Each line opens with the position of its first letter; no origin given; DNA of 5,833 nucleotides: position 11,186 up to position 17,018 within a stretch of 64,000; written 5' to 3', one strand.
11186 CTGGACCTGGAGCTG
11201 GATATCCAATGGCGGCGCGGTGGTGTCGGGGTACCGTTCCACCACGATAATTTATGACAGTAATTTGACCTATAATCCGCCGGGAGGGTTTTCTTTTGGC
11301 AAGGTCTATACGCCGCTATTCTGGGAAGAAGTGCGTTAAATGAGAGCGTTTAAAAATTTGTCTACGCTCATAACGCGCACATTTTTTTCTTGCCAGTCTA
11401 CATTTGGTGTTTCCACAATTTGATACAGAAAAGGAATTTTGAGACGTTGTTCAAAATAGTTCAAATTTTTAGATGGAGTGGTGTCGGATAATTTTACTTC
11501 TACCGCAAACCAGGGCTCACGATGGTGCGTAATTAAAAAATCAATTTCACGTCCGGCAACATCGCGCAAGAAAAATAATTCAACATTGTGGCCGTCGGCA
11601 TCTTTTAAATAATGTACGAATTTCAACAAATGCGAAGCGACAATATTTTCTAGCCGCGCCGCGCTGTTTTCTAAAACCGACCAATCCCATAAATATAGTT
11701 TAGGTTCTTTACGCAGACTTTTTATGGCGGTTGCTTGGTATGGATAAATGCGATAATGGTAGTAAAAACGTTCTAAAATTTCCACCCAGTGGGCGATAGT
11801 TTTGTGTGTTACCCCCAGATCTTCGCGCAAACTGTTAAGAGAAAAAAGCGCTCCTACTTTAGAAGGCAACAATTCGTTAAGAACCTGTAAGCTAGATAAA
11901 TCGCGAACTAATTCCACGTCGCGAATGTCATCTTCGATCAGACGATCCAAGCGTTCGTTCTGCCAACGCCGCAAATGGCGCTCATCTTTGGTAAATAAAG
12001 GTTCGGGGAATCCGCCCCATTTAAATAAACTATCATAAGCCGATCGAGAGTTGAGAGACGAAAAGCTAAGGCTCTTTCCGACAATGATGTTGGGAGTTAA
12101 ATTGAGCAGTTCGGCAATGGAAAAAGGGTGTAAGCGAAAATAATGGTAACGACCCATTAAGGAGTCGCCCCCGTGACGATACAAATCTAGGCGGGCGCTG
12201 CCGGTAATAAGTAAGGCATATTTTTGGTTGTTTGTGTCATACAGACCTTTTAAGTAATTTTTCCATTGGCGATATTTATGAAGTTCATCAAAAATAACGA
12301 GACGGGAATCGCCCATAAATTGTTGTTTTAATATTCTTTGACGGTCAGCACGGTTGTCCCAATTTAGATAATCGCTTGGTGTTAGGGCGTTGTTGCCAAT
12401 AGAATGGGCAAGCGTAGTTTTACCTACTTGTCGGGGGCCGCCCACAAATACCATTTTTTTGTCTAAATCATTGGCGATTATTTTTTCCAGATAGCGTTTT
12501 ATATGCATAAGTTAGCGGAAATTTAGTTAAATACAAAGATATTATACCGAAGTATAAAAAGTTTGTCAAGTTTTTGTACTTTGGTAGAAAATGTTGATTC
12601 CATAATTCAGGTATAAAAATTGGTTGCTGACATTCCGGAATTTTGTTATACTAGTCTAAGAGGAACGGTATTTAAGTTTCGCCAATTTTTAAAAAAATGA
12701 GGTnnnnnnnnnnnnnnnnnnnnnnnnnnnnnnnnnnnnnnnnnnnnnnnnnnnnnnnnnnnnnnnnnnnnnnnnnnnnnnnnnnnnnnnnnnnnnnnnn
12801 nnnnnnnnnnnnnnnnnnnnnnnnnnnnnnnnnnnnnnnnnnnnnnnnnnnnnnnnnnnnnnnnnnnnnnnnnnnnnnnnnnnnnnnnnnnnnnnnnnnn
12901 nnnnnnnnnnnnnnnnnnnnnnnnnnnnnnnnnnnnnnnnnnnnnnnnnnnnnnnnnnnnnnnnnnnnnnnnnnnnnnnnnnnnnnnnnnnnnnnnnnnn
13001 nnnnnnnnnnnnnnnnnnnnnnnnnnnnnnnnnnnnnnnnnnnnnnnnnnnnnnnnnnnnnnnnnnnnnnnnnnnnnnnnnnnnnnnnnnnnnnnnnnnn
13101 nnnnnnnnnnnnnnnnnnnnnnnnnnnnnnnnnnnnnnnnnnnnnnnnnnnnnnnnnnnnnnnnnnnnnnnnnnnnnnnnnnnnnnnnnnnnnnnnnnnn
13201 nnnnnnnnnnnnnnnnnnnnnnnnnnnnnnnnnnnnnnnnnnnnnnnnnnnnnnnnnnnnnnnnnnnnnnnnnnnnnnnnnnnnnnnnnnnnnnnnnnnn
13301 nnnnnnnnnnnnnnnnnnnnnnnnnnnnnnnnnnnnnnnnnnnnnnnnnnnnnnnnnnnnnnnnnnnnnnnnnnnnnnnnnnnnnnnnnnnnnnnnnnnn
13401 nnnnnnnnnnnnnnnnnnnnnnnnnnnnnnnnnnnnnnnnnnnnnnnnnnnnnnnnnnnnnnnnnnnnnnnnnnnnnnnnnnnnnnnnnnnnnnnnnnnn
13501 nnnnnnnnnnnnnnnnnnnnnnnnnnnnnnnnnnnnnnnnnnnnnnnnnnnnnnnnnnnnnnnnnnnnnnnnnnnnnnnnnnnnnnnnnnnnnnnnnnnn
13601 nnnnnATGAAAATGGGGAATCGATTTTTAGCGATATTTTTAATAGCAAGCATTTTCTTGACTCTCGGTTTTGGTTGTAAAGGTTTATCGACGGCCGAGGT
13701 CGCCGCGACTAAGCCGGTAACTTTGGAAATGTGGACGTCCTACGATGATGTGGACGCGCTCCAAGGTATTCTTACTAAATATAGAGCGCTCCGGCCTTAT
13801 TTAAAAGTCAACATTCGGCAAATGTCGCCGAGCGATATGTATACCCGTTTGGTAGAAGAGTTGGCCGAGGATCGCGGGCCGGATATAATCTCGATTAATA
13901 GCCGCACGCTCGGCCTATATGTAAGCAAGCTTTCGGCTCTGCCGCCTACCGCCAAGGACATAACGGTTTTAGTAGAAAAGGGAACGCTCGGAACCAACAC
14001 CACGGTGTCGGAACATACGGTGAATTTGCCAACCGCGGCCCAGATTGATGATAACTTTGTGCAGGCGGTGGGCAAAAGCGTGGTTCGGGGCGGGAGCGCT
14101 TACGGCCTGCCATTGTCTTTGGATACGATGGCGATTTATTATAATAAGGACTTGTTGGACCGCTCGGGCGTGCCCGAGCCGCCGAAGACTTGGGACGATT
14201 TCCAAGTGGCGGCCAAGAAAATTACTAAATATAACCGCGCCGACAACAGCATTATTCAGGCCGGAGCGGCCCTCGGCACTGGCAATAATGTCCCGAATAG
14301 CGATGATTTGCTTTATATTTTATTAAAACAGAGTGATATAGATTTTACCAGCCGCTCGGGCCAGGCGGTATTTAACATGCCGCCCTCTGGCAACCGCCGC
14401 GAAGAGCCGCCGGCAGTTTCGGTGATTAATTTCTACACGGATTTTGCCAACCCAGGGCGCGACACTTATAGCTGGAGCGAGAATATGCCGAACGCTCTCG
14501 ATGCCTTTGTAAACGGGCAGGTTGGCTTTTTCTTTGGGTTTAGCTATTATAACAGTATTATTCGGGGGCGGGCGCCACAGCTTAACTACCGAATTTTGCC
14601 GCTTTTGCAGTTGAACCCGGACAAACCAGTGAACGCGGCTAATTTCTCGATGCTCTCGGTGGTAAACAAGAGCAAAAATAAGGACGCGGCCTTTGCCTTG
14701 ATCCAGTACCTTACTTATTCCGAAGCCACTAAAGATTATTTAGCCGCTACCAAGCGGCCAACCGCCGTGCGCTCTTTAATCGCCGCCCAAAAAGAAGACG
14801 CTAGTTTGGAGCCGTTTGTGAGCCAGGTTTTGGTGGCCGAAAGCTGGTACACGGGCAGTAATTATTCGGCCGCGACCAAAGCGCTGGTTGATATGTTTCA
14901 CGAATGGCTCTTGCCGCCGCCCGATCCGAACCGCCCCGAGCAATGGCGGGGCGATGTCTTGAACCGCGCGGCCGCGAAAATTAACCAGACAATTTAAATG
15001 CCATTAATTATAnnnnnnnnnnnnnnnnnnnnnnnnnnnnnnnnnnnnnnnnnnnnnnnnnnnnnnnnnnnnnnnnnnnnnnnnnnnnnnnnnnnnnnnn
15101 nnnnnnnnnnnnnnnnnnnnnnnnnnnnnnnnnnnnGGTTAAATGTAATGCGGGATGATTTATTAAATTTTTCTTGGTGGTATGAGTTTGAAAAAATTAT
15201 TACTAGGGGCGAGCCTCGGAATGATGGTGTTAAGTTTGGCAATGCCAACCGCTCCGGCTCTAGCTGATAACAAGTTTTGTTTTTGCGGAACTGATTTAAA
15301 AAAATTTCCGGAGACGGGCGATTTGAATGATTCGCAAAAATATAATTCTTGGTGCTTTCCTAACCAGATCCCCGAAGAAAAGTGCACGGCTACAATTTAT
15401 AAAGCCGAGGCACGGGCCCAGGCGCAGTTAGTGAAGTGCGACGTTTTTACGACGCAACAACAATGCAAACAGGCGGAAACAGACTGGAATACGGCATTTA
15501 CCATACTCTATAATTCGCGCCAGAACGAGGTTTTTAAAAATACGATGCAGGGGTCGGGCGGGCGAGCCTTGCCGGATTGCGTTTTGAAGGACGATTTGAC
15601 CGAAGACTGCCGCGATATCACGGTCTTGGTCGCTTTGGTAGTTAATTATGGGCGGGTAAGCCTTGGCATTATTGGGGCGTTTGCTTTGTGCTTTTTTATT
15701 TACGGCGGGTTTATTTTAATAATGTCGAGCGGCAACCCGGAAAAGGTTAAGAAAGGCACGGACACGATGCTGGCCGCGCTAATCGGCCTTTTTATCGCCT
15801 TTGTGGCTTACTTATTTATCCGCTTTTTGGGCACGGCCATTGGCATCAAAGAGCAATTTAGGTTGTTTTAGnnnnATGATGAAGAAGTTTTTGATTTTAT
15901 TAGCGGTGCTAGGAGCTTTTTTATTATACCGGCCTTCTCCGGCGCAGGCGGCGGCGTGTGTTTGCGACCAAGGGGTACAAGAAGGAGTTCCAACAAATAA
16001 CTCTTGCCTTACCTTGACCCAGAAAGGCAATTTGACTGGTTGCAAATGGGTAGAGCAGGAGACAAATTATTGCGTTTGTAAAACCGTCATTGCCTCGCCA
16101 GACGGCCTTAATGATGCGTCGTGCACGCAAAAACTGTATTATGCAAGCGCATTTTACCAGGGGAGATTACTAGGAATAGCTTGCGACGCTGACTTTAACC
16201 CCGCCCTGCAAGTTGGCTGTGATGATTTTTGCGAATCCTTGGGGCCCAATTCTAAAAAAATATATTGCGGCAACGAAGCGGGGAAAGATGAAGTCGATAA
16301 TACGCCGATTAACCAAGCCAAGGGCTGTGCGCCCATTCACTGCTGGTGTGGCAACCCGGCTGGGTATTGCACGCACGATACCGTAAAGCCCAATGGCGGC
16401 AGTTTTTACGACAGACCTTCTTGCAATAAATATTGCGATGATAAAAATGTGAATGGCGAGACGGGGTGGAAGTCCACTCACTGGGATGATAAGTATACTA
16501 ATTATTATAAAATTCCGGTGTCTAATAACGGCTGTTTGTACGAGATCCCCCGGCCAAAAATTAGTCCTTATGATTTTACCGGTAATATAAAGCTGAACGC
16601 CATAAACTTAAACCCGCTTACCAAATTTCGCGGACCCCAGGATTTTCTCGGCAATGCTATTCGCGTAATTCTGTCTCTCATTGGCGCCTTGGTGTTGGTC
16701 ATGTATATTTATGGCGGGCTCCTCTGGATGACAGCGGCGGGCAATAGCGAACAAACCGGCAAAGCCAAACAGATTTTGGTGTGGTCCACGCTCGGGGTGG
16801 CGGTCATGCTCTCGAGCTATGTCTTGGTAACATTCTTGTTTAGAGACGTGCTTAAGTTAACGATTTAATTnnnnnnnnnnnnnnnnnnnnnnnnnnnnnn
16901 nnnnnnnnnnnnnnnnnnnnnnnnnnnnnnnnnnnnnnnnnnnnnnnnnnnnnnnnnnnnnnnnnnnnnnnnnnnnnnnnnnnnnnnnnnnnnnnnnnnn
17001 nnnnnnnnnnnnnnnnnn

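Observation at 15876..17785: Large cysteine-rich ectodomains with tandem 4-Cys modules fused to the pilin module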

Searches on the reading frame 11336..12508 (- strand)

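Call 19: search_protein_families(library=pfam, proteins=[window:11336-12508:-], max_evalue=0.001)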
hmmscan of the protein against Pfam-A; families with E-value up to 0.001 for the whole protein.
window:11336-12508:- (390 aa): 2 families
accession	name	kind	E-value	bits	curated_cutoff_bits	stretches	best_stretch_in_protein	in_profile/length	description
PF13635.12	DUF4143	-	2.2e-26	92.9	28.1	1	192-341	1-160/160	Domain of unknown function (DUF4143)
PF13173.12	AAA_14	-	5.4e-26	91.6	27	1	17-135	2-129/129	AAA domain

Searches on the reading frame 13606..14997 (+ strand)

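Call 19: search_protein_families(library=pfam, proteins=[window:13606-14997:+], max_evalue=0.001)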
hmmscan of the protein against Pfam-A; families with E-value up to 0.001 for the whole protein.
window:13606-14997:+ (463 aa): 2 families
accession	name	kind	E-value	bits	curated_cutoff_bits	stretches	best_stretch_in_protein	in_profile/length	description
PF01547.30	SBP_bac_1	-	1.5e-26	94.6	26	1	50-374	8-305/307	Bacterial extracellular solute-binding protein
PF13416.11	SBP_bac_8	-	9.4e-24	85.1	27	1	67-392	13-266/279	Bacterial extracellular solute-binding protein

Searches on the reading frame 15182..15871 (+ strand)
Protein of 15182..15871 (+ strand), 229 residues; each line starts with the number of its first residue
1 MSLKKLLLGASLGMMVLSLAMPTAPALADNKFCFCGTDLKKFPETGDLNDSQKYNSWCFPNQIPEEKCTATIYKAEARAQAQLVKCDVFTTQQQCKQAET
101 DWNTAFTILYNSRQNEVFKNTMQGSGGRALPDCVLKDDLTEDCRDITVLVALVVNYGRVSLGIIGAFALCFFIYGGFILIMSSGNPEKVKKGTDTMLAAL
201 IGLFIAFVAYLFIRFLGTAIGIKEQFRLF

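Call 3: search_protein_families(library=pfam, proteins=[window:15182-15871:+], max_evalue=1)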
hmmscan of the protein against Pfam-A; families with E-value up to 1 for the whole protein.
window:15182-15871:+ (229 aa): 3 families
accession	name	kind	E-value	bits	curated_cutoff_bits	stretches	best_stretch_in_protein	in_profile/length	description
PF18895.5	T4SS_pilin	-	8.1e-09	35.9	26.6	1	162-216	18-71/71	Type IV secretion system pilin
PF25231.1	DUF7847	-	0.012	15.4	28.7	1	146-223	85-160/252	Domain of unknown function (DUF7847)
PF04246.17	RseC_MucC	-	0.19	12.1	24.4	1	171-227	77-125/130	Positive regulator of sigma(E), RseC/MucC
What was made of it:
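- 15182..15871 (+): P1: first pilin paralog (229 aa). It has a signal peptide, a ~125-aa ectodomain with 8 Cys, and a T4SS_pilin hairpin. Pfam PF18895 35.9 bits (call 3).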

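Call 12: search_protein_families(library=ncbifam, proteins=[window:15182-15871:+], max_evalue=1)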
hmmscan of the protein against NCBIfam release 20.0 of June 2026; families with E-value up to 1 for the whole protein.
window:15182-15871:+ (229 aa): 2 families
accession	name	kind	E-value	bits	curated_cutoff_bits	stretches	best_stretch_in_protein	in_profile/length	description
NF045849.1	ICE_MMCAP2_0565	equivalog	5.2e-07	29.3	40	1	159-213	19-73/80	Mbov_0395 family pilin-like conjugal transfer protein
NF040988.1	MamL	equivalog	0.088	13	100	1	170-223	6-55/78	magnetosome protein MamL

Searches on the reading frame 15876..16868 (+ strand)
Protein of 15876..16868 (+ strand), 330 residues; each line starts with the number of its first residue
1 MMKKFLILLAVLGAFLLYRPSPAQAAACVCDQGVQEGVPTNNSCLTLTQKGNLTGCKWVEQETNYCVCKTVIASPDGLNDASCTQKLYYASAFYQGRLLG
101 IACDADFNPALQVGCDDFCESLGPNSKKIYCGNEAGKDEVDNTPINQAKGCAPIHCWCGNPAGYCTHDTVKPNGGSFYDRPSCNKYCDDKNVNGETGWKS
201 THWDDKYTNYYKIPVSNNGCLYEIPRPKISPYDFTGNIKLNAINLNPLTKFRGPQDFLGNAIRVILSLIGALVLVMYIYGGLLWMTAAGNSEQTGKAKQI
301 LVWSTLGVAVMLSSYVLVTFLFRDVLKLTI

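Call 3: search_protein_families(library=pfam, proteins=[window:15876-16868:+], max_evalue=1)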
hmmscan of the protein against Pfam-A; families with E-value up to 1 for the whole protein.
window:15876-16868:+ (330 aa): 3 families
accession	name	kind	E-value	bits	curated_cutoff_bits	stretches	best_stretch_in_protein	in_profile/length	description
PF18895.5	T4SS_pilin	-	3.2e-07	30.7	26.6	1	260-321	10-71/71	Type IV secretion system pilin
PF13126.11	DUF3975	-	0.07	14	25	1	296-327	5-37/80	Protein of unknown function (DUF3975)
PF03994.20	DUF350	-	0.082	13.4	26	1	264-323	46-98/133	Domain of Unknown Function (DUF350)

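Call 12: search_protein_families(library=ncbifam, proteins=[window:15876-16868:+], max_evalue=1)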
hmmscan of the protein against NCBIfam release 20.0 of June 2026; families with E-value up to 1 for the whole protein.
window:15876-16868:+ (330 aa): 2 families
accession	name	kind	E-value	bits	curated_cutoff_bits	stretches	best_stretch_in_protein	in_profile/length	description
NF045849.1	ICE_MMCAP2_0565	equivalog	0.0021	17.7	40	1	261-321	16-76/80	Mbov_0395 family pilin-like conjugal transfer protein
NF005169.0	PRK06638.2-4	equivalog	0.057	13.4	319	1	264-313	57-104/182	NADH-quinone oxidoreductase subunit J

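Call 17: find_homologous_proteins(query=window:15876-16865:+, max_evalue=0.001)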
Query window:15876-16865:+ (330 aa): 15 proteins with E <= 0.001 among 3079 candidates.
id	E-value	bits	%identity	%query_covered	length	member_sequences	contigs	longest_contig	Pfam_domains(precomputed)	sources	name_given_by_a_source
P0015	1.2e-230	782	100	100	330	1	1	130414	PF18895.6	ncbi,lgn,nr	ncbi:MAG: pilin [Candidatus Magasanikbacteria bacterium]|nr:pilin [Candidatus Magasanikbacteria bact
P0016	5.4e-59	218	39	99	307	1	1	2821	-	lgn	-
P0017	8.6e-55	204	51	55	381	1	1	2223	-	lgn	-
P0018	4.8e-38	149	36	100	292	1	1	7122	-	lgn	-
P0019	4.5e-21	93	53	28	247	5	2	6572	-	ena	-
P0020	3.6e-17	80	47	16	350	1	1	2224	PF18895.6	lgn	-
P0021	1.8e-16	78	47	18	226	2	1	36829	PF18895.6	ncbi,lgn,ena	-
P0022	2.0e-16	78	49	27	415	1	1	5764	-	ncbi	-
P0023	1.1e-15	75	51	26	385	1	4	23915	-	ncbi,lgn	-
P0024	3.1e-15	74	48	28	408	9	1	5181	-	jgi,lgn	jgi:hypothetical protein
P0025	9.5e-15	72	43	27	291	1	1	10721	-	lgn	-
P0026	3.5e-14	70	44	25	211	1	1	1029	PF18895.6,PF04956.19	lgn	-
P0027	5.0e-13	67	47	21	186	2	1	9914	PF18895.6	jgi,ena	-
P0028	6.2e-13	66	47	21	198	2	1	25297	PF18895.6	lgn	-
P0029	6.6e-13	66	47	21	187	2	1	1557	PF18895.6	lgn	-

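Call 39: predict_structure(alignment_id=A3)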
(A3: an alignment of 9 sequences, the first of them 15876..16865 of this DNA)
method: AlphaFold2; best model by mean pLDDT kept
length: 330 residues; sequences in the alignment: 9
mean_pLDDT: 45.8   pTM: 0.24
mean pLDDT of the five models: 45.8, 41.1, 41.1, 39.6, 38.7
residues with pLDDT >= 90: 0; 70-90: 47; 50-70: 74; < 50: 209
segments of 3 or more residues with pLDDT < 50: 1-3, 18-153, 161-172, 192-196, 205-221, 223-251, 327-330
pLDDT, mean of each block of 10 residues (from residue 1): 62 58 28 27 28 27 25 26 28 31 33 33 34 27 30 50 47 52 65 49 49 44 42 38 45 54 72 75 68 68 74 71 52
secondary structure, 60 per line:
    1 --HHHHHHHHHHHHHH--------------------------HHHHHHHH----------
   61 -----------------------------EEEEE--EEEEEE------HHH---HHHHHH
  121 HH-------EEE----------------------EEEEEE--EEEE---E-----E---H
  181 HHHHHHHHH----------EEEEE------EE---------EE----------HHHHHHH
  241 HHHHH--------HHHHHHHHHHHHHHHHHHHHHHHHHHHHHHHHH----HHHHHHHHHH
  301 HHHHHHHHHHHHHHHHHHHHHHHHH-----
elements in order: H3-16 H43-50 E90-94 E97-102 H115-122 E130-132 E155-160 E163-166 H180-189 E200-204 H234-245 H254-286 H291-325
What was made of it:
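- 15876..16868 (+): P2: pilin paralog (330 aa, 18 Cys). Signal peptide is aa 1-25 (15876-15950), the orphan Cys-rich ectodomain is aa 26-250 (15951-16625), and the two-helix pilin hairpin is aa 254-325 (16635-16850). The AF2 model is unusable, pLDDT 45.8 (call 39).
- Tried and rejected: The AF2 model of P2 was too poor to use, pLDDT 45.8 (call 39).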

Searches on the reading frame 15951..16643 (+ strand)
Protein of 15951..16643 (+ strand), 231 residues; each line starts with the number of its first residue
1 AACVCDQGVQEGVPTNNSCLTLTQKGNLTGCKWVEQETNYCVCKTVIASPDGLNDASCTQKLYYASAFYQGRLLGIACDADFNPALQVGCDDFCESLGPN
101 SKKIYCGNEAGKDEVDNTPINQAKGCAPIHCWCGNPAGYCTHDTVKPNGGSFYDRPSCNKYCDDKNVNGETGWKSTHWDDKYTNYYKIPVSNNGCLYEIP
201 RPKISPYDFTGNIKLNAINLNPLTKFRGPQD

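Call 14: search_solved_structures(query=window:15951-16643:+, max_evalue=10, show_alignments=2)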
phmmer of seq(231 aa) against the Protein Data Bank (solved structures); distinct sequences matched with E-value up to 10: 5.
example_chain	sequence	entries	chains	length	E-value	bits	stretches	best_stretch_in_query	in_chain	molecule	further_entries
2aps_A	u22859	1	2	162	0.45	12.9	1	149-204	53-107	PROTEIN (CU,ZN SUPEROXIDE DISMUTASE)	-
1z9p_A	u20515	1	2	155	0.67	12.3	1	148-220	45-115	Superoxide dismutase [Cu-Zn]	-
1z9n_A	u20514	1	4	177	0.9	11.9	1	148-217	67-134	Superoxide dismutase [Cu-Zn]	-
2aya_A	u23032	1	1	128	1.2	11.5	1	33-88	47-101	DNA polymerase III subunit tau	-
5fku_E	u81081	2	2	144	1.5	11.2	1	33-88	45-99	DNA POLYMERASE III SUBUNIT TAU | DNA POLYMERASE III TAU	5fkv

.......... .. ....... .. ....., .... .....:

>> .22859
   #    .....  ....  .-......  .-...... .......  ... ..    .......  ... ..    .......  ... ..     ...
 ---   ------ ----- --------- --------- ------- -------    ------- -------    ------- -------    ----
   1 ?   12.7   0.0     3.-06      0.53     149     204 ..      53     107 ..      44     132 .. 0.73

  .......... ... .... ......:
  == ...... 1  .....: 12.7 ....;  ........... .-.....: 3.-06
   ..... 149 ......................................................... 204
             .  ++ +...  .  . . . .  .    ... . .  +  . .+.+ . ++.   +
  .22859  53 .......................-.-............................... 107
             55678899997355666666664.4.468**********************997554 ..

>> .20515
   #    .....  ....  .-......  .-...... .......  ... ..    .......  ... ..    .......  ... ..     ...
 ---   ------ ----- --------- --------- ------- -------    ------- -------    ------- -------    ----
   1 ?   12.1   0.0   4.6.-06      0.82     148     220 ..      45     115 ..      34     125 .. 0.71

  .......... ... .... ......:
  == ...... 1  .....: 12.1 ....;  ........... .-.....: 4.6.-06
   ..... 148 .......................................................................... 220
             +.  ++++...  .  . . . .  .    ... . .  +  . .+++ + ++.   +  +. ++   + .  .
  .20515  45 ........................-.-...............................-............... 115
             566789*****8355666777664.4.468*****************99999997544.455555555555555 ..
